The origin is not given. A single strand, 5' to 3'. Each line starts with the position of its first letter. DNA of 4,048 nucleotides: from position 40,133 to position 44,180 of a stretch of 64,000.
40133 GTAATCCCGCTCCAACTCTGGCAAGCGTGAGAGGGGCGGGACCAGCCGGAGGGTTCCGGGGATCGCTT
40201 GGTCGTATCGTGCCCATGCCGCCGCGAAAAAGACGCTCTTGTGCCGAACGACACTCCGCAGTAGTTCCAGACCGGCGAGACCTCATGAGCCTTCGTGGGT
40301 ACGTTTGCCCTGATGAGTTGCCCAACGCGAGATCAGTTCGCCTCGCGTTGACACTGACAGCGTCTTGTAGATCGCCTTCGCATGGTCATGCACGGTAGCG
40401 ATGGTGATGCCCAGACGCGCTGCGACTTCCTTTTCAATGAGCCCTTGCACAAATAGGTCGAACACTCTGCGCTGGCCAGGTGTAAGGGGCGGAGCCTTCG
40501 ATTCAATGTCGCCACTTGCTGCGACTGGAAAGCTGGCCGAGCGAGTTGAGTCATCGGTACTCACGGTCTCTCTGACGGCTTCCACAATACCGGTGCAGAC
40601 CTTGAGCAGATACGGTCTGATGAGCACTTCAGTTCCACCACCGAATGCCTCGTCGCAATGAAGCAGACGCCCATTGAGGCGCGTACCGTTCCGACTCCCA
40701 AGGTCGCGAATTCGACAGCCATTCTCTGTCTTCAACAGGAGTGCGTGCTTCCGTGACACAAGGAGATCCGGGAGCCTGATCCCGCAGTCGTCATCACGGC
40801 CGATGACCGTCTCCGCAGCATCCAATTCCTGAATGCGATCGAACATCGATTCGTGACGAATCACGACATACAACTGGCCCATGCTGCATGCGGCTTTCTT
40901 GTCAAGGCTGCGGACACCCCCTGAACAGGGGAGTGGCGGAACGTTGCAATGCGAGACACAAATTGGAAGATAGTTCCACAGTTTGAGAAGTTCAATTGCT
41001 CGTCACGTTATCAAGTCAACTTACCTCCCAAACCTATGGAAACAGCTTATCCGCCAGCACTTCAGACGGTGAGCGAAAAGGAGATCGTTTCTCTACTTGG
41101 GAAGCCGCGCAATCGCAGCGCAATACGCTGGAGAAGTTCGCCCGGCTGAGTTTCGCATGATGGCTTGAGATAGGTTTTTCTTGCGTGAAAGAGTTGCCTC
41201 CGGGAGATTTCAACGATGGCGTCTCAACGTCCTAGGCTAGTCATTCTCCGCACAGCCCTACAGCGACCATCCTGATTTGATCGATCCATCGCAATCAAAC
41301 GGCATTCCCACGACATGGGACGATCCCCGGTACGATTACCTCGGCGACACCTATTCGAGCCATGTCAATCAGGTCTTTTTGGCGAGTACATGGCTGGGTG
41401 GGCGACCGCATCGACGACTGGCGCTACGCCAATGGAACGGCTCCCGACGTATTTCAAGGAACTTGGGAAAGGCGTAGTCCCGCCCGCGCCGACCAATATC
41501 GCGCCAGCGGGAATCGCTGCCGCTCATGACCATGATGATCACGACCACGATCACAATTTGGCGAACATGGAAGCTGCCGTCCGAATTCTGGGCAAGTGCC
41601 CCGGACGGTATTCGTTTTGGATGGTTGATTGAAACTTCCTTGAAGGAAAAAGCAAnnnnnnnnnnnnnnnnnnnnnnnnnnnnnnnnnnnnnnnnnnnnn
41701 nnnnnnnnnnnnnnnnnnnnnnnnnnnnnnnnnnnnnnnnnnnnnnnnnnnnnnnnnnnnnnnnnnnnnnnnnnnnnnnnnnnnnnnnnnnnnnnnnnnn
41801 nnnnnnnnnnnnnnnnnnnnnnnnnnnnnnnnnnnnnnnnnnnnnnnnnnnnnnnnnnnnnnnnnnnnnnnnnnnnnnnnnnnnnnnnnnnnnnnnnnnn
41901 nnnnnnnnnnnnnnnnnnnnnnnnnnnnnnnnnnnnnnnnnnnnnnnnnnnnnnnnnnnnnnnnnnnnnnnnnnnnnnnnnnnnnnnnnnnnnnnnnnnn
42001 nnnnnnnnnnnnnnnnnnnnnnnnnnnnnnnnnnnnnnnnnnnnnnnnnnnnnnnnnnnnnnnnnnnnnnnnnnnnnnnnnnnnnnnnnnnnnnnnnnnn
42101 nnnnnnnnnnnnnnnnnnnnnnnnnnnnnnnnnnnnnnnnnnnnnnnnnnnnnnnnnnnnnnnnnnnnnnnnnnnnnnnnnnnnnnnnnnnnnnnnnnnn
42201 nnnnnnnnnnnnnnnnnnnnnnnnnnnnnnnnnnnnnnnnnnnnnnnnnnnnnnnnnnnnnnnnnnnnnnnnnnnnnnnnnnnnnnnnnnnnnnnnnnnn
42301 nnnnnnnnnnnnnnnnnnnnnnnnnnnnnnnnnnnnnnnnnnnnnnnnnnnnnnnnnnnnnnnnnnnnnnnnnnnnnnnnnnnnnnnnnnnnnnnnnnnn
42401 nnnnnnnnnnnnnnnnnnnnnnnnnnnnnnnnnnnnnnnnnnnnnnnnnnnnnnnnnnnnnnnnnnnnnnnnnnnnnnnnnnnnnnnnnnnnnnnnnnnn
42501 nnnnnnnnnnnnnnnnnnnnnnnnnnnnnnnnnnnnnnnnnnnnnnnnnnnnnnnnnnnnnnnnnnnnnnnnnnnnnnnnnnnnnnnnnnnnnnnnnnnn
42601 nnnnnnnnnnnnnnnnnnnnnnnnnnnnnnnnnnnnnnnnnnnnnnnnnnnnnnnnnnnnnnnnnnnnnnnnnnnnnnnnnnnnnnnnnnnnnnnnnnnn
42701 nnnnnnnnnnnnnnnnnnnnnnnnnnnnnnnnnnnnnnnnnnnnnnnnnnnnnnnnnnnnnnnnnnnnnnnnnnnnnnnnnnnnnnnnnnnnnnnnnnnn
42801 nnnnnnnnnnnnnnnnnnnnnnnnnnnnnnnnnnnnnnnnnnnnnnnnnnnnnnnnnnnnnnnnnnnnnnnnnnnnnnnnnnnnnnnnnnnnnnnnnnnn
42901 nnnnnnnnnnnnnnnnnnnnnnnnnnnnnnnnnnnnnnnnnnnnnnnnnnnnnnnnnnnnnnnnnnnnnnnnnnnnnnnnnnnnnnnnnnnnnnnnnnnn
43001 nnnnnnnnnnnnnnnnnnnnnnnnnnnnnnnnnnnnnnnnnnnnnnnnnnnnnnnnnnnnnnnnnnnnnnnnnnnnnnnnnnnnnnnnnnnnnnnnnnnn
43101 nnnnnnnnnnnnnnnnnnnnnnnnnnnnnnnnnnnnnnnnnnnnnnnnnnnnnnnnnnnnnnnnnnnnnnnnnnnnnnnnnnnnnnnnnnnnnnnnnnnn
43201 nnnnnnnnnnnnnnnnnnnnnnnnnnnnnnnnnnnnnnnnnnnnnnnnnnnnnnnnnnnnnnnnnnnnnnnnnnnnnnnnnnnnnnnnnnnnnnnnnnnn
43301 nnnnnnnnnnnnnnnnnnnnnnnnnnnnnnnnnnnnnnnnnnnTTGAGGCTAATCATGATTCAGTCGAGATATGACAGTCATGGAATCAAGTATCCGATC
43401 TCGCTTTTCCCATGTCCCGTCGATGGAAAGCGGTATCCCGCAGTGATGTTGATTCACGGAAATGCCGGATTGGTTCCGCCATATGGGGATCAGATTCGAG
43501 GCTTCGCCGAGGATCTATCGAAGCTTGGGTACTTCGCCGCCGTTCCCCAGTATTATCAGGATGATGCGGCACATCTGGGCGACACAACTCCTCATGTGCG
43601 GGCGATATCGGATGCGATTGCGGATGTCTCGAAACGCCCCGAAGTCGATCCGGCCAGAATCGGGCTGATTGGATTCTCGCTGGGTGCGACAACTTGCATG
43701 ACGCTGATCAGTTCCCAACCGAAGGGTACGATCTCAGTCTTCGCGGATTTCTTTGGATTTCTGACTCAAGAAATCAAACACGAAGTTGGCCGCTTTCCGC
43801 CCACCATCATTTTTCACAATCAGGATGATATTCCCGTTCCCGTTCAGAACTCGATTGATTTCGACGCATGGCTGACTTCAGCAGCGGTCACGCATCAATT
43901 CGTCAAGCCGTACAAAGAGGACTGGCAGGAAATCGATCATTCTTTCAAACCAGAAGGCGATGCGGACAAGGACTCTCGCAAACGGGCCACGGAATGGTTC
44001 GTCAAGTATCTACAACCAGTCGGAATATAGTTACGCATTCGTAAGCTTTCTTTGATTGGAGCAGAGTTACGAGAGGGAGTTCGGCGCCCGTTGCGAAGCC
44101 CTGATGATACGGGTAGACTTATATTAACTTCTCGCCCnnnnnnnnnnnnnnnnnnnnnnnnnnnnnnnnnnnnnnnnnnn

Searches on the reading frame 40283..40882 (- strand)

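Call 36: search_protein_families(library=pfam, proteins=[window:40283-40882:-], max_evalue=0.01)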
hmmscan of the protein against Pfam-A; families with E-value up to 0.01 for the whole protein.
window:40283-40882:- (199 aa): 4 families
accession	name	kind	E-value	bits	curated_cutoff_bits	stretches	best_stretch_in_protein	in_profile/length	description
PF00498.31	FHA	-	5.9e-14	52.7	20.7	1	25-75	1-52/67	FHA domain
PF16697.10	Yop-YscD_cpl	-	6e-10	39.7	33.2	1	19-73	13-67/94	Inner membrane component of T3SS, cytoplasmic domain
PF00196.25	GerE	-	2.2e-07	30.8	23.5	1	132-185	2-55/57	Bacterial regulatory proteins, luxR family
PF08281.18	Sigma70_r4_2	-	3e-05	24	25.7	1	133-168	11-47/54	Sigma-70, region 4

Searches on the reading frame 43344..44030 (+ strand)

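Call 36: search_protein_families(library=pfam, proteins=[window:43344-44030:+], max_evalue=0.01)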
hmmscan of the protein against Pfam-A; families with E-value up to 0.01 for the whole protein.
window:43344-44030:+ (228 aa): 6 families
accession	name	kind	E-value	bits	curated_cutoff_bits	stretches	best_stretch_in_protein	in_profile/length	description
PF01738.24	DLH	-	8.6e-14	52.1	21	1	29-221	11-211/217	Dienelactone hydrolase family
PF20434.5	BD-FAE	-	1.3e-06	28.6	26.8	0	28-116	10-101/215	BD-FAE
PF00561.26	Abhydrolase_1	-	9.2e-05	22.6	25.8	0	32-124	1-89/245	alpha/beta hydrolase fold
PF02230.22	Abhydrolase_2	-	0.00022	21.6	23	1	87-187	89-192/217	Phospholipase/Carboxylesterase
PF08840.17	BAAT_C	-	0.0021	18.6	20.9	1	90-165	8-82/210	BAAT / Acyl-CoA thioester hydrolase C terminal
PF00326.27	Peptidase_S9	-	0.0029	17.6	22.6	0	150-224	143-211/213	Prolyl oligopeptidase family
